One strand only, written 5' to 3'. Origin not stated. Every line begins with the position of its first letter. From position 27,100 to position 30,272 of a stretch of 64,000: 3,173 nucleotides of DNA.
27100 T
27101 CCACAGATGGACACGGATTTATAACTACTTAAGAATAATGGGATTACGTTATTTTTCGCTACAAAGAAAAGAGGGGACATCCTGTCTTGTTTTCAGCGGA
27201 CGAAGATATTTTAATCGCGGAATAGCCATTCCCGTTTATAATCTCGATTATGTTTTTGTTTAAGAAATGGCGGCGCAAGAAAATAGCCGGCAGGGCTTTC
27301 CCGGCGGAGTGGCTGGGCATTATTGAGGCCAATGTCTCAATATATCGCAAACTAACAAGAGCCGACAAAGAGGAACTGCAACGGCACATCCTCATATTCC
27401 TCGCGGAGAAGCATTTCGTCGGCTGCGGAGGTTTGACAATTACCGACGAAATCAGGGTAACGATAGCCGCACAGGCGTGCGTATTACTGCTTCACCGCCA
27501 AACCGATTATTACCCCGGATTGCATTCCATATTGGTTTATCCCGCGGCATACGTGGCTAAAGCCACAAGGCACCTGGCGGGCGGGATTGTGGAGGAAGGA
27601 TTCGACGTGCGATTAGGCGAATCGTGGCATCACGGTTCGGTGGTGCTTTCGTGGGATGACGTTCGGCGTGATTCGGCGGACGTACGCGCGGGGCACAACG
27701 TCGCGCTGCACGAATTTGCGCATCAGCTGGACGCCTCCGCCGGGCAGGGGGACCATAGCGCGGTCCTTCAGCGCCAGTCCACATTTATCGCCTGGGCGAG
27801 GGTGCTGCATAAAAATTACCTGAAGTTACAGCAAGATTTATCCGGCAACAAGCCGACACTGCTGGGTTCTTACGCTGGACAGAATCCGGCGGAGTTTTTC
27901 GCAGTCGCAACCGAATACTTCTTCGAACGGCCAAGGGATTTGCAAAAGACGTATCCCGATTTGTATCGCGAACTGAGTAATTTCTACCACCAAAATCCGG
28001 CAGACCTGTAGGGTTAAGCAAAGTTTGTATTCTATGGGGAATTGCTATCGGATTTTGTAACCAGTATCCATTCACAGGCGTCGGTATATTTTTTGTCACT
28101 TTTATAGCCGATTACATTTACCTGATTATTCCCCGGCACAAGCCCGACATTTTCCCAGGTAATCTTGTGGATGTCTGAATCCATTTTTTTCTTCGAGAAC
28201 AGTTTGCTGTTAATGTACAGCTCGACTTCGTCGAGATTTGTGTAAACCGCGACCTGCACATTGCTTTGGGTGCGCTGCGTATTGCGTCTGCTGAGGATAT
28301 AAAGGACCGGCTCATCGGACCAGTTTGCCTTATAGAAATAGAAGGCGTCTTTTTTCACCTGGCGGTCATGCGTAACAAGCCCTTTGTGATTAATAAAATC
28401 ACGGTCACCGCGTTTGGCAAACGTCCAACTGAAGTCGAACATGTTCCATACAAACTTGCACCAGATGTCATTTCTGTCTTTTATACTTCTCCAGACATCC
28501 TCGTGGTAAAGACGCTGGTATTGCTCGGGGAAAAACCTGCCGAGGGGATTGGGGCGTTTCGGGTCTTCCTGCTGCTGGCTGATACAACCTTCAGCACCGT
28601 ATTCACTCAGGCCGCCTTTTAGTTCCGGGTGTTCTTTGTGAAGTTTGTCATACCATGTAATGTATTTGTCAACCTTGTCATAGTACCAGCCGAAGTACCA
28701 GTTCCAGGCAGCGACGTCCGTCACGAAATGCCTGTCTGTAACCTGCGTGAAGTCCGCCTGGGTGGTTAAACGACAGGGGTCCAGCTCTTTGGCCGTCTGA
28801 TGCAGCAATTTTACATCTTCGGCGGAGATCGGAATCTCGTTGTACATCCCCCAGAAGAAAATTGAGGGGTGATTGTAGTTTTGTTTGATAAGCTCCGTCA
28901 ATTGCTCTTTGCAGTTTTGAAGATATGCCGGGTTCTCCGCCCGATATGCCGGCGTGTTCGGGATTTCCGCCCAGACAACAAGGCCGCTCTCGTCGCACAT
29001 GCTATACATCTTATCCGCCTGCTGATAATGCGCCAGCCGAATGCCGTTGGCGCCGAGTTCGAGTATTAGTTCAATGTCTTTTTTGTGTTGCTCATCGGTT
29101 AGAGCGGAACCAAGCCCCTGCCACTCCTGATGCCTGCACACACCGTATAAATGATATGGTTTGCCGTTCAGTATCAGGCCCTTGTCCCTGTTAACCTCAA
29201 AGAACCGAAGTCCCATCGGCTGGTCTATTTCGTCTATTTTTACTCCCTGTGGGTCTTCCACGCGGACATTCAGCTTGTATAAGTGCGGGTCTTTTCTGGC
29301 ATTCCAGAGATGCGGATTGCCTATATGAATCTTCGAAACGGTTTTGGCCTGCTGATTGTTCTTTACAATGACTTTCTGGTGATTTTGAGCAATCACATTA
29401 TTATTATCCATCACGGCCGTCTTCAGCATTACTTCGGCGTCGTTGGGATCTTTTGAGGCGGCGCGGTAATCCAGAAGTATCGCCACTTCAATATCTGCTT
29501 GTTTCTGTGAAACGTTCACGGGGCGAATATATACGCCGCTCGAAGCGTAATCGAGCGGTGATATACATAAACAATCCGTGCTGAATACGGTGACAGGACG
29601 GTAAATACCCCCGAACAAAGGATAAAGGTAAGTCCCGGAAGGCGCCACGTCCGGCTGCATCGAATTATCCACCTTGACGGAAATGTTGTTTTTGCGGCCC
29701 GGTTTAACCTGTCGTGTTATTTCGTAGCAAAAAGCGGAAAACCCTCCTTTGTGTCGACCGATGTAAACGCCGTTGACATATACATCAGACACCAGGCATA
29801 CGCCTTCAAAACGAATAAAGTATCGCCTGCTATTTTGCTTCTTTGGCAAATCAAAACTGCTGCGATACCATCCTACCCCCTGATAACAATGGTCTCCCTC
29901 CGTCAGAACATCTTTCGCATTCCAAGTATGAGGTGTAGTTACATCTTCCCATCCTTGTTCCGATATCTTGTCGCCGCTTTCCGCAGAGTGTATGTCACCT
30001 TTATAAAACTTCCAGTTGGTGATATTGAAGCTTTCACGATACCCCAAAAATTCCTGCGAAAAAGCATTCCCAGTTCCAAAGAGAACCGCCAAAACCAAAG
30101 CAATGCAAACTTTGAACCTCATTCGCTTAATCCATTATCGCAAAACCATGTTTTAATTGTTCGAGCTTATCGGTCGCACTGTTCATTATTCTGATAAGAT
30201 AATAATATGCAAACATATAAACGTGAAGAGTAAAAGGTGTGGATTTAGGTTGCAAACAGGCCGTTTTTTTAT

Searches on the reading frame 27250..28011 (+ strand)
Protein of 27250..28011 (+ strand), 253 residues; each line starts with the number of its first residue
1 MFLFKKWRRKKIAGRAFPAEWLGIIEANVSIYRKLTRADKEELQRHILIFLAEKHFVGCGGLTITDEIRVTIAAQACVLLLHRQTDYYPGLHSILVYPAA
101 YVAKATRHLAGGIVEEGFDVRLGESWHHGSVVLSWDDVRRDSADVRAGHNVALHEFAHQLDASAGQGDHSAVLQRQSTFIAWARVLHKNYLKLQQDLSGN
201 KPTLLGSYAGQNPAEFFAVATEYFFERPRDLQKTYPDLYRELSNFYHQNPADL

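Call 58: search_protein_families(library=pfam, proteins=[window:27250-28011:+], max_evalue=0.001)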
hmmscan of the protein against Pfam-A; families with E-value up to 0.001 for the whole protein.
window:27250-28011:+ (253 aa): 2 families
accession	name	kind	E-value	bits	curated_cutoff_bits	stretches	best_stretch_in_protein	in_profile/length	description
PF06167.18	Peptidase_M90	-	1.1e-85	287.6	26.2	1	5-247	2-243/243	Glucose-regulated metallo-peptidase M90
PF07737.17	ATLF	-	0.00031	21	27.4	1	149-240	111-188/193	Anthrax toxin lethal factor, N- and C-terminal domain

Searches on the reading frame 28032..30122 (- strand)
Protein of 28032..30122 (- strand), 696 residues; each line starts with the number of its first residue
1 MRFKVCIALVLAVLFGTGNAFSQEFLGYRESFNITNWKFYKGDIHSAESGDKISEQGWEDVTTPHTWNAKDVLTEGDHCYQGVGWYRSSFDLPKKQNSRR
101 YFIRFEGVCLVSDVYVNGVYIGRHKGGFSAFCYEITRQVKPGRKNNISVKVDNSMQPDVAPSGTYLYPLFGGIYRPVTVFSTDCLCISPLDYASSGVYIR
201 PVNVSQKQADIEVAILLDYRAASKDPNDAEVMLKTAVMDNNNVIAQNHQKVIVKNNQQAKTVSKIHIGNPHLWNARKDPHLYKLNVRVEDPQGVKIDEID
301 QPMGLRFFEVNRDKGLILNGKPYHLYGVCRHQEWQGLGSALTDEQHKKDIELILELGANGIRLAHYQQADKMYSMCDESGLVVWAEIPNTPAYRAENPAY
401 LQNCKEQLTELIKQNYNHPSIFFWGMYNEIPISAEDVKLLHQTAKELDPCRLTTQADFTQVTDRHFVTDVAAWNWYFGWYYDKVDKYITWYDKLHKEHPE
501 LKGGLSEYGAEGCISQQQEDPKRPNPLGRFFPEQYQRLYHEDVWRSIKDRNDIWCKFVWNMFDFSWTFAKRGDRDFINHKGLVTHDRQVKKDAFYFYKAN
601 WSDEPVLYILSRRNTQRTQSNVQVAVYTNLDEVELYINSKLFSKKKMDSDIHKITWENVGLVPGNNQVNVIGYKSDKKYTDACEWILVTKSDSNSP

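Call 58: search_protein_families(library=pfam, proteins=[window:28032-30122:-], max_evalue=0.001)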
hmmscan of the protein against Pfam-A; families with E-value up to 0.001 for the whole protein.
window:28032-30122:- (696 aa): 6 families
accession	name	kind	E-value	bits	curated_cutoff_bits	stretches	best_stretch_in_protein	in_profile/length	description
PF02836.23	Glyco_hydro_2_C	-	1e-32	114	21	1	312-596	4-293/302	Glycosyl hydrolases family 2, TIM barrel domain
PF02837.24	Glyco_hydro_2_N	-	6.2e-17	62.5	28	1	58-181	46-167/169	Glycosyl hydrolases family 2, sugar binding domain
PF00703.27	Glyco_hydro_2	-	1e-14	55.6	23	1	198-306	7-109/109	Glycosyl hydrolases family 2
PF16355.11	DUF4982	-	1.3e-10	41.5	23.9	1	621-678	3-59/61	Domain of unknown function (DUF4982)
PF22666.2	Glyco_hydro_2_N2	-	9.1e-10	39.3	27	1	85-156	51-122/167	Glycosyl hydrolase 2 galactose-binding domain-like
PF13364.12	BetaGal_ABD2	-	3.7e-05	24.9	23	1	58-153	7-108/112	Beta-galactosidase second all-beta domain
